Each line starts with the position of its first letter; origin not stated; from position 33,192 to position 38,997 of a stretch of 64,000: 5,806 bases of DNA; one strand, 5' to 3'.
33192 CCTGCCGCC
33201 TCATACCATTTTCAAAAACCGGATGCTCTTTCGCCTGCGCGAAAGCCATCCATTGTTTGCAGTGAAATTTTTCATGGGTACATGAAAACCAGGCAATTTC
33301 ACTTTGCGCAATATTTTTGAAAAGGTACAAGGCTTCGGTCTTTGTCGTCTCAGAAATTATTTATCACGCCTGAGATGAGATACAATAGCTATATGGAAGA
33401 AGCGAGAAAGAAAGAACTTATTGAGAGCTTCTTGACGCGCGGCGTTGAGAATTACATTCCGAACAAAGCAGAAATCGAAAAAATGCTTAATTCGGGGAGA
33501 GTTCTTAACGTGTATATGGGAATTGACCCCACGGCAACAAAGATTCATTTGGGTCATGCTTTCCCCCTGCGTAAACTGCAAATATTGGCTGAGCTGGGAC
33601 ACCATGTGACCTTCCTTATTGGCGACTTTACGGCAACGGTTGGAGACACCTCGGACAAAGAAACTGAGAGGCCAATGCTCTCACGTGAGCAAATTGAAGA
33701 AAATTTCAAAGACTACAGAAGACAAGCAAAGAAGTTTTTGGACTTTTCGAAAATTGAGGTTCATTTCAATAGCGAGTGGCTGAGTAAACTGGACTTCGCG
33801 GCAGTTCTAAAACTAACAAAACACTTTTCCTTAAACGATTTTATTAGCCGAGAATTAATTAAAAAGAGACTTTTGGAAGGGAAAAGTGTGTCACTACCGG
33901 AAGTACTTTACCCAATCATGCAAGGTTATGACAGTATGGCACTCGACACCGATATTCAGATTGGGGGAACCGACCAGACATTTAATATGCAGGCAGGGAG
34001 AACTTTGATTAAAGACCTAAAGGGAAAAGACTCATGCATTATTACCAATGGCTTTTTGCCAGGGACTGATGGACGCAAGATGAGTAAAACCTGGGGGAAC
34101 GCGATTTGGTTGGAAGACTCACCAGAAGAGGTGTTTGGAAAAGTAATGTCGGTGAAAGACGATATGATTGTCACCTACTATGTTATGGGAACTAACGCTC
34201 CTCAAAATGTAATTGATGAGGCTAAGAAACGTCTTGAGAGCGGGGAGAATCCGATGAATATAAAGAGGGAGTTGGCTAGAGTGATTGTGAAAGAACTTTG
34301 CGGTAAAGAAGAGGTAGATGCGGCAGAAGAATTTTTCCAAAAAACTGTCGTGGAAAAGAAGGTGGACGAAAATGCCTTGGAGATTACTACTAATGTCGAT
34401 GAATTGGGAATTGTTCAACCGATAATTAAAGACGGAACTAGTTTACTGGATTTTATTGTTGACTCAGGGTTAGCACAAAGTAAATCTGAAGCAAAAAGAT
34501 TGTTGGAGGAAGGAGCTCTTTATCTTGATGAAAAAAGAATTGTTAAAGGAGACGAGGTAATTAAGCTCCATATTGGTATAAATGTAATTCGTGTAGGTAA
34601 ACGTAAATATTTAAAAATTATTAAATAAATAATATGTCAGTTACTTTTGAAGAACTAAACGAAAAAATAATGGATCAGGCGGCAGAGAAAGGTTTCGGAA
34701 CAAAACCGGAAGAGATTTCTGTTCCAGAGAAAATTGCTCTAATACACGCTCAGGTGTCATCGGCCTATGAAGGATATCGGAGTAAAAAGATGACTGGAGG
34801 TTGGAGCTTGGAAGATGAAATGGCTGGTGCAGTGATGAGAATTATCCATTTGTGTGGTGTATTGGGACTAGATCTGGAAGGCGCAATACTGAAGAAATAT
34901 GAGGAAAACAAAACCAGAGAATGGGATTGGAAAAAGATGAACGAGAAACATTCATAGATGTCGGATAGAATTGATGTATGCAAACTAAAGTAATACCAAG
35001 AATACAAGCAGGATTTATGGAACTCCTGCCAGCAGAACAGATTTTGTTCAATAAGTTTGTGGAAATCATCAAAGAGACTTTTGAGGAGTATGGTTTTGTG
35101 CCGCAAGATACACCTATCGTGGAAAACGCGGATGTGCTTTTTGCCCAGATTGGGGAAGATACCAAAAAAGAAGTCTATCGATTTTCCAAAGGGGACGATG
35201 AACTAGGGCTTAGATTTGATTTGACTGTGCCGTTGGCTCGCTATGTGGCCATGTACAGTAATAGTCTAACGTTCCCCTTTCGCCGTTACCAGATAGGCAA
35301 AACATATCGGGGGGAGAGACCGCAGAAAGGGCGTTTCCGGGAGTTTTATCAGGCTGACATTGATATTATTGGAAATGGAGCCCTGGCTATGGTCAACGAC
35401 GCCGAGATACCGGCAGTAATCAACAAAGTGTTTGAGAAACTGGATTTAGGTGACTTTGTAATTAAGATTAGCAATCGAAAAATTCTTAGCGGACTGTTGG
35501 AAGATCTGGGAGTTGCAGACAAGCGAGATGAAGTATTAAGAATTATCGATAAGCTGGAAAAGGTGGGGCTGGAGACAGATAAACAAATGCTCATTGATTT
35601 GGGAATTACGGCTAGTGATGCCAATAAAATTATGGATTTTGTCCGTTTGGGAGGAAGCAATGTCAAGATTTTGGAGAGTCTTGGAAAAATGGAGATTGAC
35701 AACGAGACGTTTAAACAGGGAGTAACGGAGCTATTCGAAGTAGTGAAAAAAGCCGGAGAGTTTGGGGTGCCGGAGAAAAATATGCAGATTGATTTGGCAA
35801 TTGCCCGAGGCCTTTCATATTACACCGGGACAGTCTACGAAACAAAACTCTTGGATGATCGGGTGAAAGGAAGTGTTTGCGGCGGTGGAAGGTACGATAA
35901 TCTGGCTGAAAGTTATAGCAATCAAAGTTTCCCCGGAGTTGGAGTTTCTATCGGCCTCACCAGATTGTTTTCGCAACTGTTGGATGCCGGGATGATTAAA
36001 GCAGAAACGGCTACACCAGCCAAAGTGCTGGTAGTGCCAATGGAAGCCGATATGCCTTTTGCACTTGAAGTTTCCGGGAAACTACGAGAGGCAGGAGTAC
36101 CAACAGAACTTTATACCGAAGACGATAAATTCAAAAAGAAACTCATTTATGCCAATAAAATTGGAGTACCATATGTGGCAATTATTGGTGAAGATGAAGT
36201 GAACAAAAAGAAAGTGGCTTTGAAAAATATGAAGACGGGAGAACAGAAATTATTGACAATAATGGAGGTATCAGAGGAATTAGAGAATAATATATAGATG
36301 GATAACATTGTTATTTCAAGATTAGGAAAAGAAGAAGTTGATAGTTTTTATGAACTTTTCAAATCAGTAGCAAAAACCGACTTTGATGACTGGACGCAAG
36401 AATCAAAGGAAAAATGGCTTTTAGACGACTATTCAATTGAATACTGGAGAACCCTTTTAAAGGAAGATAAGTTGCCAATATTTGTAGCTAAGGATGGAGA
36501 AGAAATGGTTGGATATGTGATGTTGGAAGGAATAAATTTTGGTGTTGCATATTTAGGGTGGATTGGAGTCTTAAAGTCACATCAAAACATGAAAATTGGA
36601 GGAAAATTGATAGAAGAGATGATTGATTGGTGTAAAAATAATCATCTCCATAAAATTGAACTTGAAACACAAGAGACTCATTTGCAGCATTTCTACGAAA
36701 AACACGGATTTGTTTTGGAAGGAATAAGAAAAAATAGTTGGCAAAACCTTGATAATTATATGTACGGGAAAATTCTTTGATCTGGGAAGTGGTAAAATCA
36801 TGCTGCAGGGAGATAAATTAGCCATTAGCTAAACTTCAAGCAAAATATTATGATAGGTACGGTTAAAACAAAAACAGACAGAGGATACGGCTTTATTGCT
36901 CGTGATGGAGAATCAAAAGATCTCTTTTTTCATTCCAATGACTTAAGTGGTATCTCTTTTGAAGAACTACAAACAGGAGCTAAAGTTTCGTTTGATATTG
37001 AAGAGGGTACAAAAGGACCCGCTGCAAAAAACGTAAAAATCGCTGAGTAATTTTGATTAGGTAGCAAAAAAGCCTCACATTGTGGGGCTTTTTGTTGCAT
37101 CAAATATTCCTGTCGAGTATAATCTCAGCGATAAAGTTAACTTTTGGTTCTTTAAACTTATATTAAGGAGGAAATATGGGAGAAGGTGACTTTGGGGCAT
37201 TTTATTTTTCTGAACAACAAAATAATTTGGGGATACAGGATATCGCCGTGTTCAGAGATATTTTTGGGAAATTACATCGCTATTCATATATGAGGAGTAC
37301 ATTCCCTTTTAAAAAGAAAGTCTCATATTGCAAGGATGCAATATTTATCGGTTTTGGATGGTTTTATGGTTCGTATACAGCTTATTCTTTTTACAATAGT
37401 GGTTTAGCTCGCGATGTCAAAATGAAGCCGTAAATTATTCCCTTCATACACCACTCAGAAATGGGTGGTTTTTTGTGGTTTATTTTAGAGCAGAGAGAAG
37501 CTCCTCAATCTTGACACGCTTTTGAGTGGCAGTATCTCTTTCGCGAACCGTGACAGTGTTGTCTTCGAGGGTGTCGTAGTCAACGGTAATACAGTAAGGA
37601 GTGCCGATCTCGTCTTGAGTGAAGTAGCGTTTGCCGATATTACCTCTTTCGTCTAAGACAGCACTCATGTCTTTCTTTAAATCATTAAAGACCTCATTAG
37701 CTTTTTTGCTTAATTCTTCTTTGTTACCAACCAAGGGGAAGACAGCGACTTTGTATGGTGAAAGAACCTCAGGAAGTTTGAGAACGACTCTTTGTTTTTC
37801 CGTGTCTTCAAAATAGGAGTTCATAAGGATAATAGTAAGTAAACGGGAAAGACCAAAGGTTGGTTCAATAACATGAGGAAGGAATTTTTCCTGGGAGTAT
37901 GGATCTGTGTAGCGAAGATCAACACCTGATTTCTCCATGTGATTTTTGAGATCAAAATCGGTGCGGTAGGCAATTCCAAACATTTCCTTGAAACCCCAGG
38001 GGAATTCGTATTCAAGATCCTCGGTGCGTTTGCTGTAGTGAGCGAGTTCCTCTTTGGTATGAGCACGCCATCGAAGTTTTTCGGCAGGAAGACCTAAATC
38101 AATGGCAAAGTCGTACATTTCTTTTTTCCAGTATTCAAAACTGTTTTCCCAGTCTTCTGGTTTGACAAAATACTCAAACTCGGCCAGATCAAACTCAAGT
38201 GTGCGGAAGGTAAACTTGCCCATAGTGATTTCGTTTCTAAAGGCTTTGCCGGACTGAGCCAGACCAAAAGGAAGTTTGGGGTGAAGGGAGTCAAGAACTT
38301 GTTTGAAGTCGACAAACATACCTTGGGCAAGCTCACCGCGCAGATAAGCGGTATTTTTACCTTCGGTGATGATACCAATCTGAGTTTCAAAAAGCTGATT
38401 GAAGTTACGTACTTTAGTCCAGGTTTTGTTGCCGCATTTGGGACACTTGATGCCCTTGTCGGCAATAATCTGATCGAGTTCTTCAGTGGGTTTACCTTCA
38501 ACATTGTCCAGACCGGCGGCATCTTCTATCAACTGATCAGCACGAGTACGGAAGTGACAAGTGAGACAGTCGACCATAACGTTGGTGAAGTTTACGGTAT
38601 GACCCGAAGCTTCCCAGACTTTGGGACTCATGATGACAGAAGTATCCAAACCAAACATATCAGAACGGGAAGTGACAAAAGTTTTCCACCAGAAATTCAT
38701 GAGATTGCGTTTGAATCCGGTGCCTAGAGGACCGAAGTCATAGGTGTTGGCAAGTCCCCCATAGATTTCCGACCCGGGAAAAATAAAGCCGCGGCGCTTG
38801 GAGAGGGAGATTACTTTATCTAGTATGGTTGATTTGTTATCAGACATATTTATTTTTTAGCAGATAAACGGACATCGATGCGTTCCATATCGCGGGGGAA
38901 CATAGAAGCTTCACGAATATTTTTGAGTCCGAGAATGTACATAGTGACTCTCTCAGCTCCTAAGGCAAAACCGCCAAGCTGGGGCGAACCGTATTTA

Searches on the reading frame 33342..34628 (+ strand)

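Call 75: search_protein_families(library=ncbifam, proteins=[window:33342-34628:+], max_evalue=1e-60)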
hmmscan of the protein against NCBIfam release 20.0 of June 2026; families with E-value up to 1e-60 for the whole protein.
window:33342-34628:+ (428 aa): 1 family
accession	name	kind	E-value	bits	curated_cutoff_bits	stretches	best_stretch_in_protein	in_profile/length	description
TIGR00234.1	tyrS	equivalog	2.5e-95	320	113.8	1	24-426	4-403/406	tyrosine--tRNA ligase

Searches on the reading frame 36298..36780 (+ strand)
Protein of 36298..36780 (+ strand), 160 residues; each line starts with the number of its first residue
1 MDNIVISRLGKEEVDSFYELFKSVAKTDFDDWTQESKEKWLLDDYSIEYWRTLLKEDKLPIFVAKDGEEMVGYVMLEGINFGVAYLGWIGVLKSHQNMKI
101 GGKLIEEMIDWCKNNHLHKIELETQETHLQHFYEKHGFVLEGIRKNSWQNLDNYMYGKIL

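Call 59: search_protein_families(library=pfam, proteins=[window:36298-36780:+], max_evalue=0.001)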
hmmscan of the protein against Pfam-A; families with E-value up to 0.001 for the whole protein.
window:36298-36780:+ (160 aa): 5 families
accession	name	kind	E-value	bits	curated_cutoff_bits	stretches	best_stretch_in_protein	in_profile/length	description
PF00583.31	Acetyltransf_1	-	2.1e-19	70.3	20.7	1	31-138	6-116/116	Acetyltransferase (GNAT) family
PF13508.13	Acetyltransf_7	-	2.8e-14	53.7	27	1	61-139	5-83/84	Acetyltransferase (GNAT) domain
PF13673.13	Acetyltransf_10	-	1.5e-12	48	23.6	1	31-139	4-108/128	Acetyltransferase (GNAT) domain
PF13420.13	Acetyltransf_4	-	1.9e-07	31.6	24.3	1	29-148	9-144/155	Acetyltransferase (GNAT) domain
PF13527.13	Acetyltransf_9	-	0.00025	21.5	25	1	22-117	3-106/127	Acetyltransferase (GNAT) domain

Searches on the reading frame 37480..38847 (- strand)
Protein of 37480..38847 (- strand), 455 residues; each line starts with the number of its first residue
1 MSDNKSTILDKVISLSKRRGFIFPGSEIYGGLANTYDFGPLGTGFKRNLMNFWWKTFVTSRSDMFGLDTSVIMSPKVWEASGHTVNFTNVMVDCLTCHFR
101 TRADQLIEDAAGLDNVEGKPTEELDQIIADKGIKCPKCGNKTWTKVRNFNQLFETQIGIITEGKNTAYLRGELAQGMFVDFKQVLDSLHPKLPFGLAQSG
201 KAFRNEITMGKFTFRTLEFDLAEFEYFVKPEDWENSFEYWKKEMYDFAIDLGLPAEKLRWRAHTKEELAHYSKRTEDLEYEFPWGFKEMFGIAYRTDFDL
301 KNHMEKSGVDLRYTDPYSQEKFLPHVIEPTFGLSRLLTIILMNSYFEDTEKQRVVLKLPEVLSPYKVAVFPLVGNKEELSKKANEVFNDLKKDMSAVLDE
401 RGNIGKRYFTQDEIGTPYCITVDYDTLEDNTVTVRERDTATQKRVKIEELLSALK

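Call 3: search_protein_families(library=pfam, proteins=[window:37480-38847:-], max_evalue=0.01)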
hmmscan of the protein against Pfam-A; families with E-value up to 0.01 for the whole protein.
window:37480-38847:- (455 aa): 3 families
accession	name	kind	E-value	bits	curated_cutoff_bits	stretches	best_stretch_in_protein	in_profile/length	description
PF03129.25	HGTP_anticodon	-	4.1e-21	75.4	21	1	366-455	1-92/94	Anticodon binding domain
PF00587.30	tRNA-synt_2b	-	1.3e-07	32.3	29.3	1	166-342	10-177/179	tRNA synthetase class II core domain (G, H, P, S and T)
PF14205.11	Cys_rich_KTR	-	0.0055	16.9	25.5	0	133-150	4-21/54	Cysteine-rich KTR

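Call 4: search_protein_families(library=ncbifam, proteins=[window:37480-38847:-], max_evalue=0.01)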
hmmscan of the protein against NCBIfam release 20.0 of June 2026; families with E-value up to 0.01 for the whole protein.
window:37480-38847:- (455 aa): 12 families
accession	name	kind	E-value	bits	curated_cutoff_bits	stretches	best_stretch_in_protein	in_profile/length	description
NF003211.1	PRK04173.1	equivalog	4e-179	596.2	312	1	10-453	2-453/454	glycine--tRNA ligase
TIGR00389.1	glyS_dimeric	equivalog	1.9e-150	502.1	243.3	3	10-244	4-235/565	glycine--tRNA ligase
NF011484.0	PRK14894.1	equivalog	2.8e-113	378.9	1050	3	134-351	106-339/539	glycine--tRNA ligase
NF008979.1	PRK12325.1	exception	4e-12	45.7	550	1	332-454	318-436/437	proline--tRNA ligase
NF006625.0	PRK09194.1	equivalog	4.6e-10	39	558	1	332-454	441-558/559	proline--tRNA ligase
NF003068.0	PRK03991.1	equivalog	1.9e-09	36.5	484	1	328-454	465-588/613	threonine--tRNA ligase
TIGR00418.1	thrS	equivalog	3.7e-09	36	383.65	1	356-454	464-561/565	threonine--tRNA ligase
TIGR00409.1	proS_fam_II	equivalog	2.3e-08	33.4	306.7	1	332-453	447-564/568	proline--tRNA ligase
TIGR00408.1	proS_fam_I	equivalog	1.2e-07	31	437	1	188-453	120-376/475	proline--tRNA ligase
TIGR00414.1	serS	equivalog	0.0016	17.5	301.65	1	184-365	245-417/418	serine--tRNA ligase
NF011500.0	PRK14938.1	equivalog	0.0023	17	362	1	346-455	256-364/387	Ser-tRNA(Thr) hydrolase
TIGR00442.1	hisS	equivalog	0.0061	15.6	286.75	0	373-446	330-405/406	histidine--tRNA ligase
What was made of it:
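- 37480..38847 (-): GlyRS, third gene of the same-strand run. call 4 (NF003211 596 bits, cut-off 312)
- Closest known: AsnRS-derived asparagine synthetase. Same: It is derived from the same class IIb catalytic core, with weak profile matches (call 4).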
